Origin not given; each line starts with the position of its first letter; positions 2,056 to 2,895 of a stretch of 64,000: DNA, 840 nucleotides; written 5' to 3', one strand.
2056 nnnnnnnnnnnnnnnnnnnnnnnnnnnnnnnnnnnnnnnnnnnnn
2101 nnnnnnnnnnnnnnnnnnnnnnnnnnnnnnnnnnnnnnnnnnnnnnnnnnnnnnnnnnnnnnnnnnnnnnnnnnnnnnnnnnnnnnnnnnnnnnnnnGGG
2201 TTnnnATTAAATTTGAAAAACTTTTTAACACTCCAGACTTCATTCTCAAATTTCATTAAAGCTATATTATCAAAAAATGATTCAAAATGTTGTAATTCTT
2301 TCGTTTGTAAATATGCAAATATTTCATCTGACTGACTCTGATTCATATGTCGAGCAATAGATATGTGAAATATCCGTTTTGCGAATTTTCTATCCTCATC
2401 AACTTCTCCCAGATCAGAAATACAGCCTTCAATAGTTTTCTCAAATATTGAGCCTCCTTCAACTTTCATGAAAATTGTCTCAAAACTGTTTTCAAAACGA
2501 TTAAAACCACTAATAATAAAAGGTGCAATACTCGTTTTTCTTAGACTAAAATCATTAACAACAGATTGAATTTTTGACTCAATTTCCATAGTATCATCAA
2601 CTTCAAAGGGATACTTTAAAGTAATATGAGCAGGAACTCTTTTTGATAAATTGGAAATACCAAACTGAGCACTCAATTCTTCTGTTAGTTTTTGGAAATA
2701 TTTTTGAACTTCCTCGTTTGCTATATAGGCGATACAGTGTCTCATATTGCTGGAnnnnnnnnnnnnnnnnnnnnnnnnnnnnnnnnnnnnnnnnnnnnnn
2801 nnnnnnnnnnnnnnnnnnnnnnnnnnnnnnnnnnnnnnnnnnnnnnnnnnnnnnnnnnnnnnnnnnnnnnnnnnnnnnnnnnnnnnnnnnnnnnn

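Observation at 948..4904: tRNA-adjacent minus-strand cluster (OLD-family ATPase/Toprim nuclease, CYTH, 2H phosphoesterase, HD hydrolase, ORF6N protein): candidate undescribed defence or nucleotide-depletion module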

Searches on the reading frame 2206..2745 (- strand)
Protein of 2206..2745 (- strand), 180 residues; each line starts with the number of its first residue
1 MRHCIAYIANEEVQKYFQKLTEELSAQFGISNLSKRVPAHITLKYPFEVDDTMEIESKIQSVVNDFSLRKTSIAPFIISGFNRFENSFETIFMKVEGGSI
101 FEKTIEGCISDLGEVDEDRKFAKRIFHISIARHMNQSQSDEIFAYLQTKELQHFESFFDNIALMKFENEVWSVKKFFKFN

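Call 8: search_protein_families(library=pfam, proteins=[window:2206-2745:-], max_evalue=0.01)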
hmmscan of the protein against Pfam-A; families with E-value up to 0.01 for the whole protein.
window:2206-2745:- (180 aa): 2 families
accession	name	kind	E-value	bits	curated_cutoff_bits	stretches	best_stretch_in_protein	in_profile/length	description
PF13563.12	2_5_RNA_ligase2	-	2.4e-15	57.3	27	1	27-167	15-149/152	2'-5' RNA ligase superfamily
PF02834.22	LigT_PEase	-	5e-05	23.8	23.3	1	10-85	4-78/87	LigT like Phosphoesterase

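Call 9: search_protein_families(library=padloc, proteins=[window:2206-2745:-], max_evalue=0.01)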
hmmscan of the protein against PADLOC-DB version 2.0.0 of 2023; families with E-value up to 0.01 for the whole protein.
window:2206-2745:- (180 aa): 0 families

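Call 10: search_protein_families(library=ncbifam, proteins=[window:2206-2745:-], max_evalue=0.01)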
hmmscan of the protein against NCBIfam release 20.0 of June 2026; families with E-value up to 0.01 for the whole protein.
window:2206-2745:- (180 aa): 2 families
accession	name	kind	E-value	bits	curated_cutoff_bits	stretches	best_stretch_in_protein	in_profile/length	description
NF010223.0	PRK13679.1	equivalog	7.7e-13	48.7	129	1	36-179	30-167/170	hypothetical protein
TIGR02258.1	2_5_ligase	equivalog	8.1e-05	22.6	65.7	1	1-155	1-151/180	RNA 2',3'-cyclic phosphodiesterase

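Call 32: find_related_loci(query=window:2206-2745:-, collection=metagenome_contigs, flank=8000)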
Query window:2206-2745:- (180 aa) in metagenome_contigs; peptide patterns used: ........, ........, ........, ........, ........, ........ (x = any residue, [..] = any of these).
221 stretches matched a pattern, but none encodes a relative of the query by tblastn (E <= 1e-3).

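Call 43: search_protein_representatives(protein=window:2206-2745:-)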
Query: 180 residues. Proteins with E-value up to 0.001 (for the whole library): 314; up to 1e-10: 88; up to 1e-30: 6. The best 150 are listed.
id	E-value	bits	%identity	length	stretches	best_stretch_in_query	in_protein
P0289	1.0e-112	390.2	100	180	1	1-180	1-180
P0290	1.0e-44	169.0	47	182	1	2-179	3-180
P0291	3.3e-40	154.4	44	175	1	1-179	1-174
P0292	7.2e-39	150.0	45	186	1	1-178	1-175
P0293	3.0e-34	135.0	42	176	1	1-178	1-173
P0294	2.5e-31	125.4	43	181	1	1-178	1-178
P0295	1.7e-28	116.3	36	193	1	1-178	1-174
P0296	9.8e-28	113.8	39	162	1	1-179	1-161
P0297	1.3e-26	110.2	37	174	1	1-179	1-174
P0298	3.4e-26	108.7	37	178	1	1-179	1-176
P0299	5.6e-26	108.1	34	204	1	5-179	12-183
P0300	1.1e-23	100.6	37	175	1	3-179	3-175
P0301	3.3e-23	99.0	33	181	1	1-179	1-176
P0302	6.8e-22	94.8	37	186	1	2-178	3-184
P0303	2.2e-21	93.1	33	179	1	2-176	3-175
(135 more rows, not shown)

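Call 45: find_related_loci(query=A2, collection=metagenome_contigs, flank=8000)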
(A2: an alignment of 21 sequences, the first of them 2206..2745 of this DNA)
Query A2 (180 aa) in metagenome_contigs; peptide patterns used: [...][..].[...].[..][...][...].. (x = any residue, [..] = any of these).
443 stretches matched a pattern; 108 encode a relative of the query (tblastn E <= 1e-3); the best 80 are kept; 80 distinct loci.
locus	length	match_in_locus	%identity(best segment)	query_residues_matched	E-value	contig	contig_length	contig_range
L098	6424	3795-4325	43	1-180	5e-45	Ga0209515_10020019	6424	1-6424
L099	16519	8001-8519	41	1-178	4e-37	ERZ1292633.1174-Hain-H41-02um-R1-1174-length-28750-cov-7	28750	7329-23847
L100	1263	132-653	35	1-178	1e-34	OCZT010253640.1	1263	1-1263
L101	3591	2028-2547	54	1-177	3e-35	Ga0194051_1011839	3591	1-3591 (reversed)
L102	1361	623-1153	29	1-180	2e-26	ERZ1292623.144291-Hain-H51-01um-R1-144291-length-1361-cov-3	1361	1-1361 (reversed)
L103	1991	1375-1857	33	6-175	6e-26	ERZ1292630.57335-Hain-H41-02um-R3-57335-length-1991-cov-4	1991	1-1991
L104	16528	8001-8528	30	1-180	1e-20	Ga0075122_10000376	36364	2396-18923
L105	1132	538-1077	26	3-180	3e-17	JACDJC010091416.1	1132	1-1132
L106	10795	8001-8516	23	2-179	5e-14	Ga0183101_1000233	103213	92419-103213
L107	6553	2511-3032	27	1-179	8e-14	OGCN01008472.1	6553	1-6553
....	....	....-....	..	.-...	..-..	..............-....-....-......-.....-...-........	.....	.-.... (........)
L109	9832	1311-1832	27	1-179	8e-14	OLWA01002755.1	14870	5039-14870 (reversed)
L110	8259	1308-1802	24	1-177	2e-13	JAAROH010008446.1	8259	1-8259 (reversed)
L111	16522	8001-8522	26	1-179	2e-13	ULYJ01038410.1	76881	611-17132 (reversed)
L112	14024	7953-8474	26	1-179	2e-13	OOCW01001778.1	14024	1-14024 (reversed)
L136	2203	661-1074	25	37-180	6e-10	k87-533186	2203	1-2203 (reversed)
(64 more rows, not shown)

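Call 56: search_protein_families(library=phrogs, proteins=[window:2206-2745:-], max_evalue=0.001)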
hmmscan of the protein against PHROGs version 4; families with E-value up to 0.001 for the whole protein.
window:2206-2745:- (180 aa): 0 families

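Call 85: search_protein_families(library=pfam, proteins=[L101:1352-2023:+, L099:4867-5391:+], max_evalue=0.001)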
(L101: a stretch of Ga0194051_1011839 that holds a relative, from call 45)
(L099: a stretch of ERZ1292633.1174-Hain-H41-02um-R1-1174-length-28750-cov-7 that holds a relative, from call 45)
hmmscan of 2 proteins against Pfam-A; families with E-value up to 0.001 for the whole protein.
L101:1352-2023:+ (224 aa): 1 family
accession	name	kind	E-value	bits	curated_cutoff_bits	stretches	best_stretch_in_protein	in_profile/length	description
PF13023.12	HD_3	-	7.1e-19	68.7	22.5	1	50-188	4-139/165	HD domain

L099:4867-5391:+ (175 aa): 0 families

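Call 87: search_solved_structures(query=A2, max_evalue=0.01)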
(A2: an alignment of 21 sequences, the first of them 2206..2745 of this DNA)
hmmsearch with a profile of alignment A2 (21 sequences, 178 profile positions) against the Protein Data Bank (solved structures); distinct sequences matched with E-value up to 0.01: 3.
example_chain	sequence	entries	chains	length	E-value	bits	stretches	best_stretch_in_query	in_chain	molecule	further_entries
2d4g_A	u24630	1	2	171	1.1e-12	51.3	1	36-176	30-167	hypothetical protein BSU11850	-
2fyh_A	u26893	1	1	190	2.3e-07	34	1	35-130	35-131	putative integral membrane transport protein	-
1vdx_A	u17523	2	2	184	4.5e-07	33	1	35-130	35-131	Hypothetical protein PH0099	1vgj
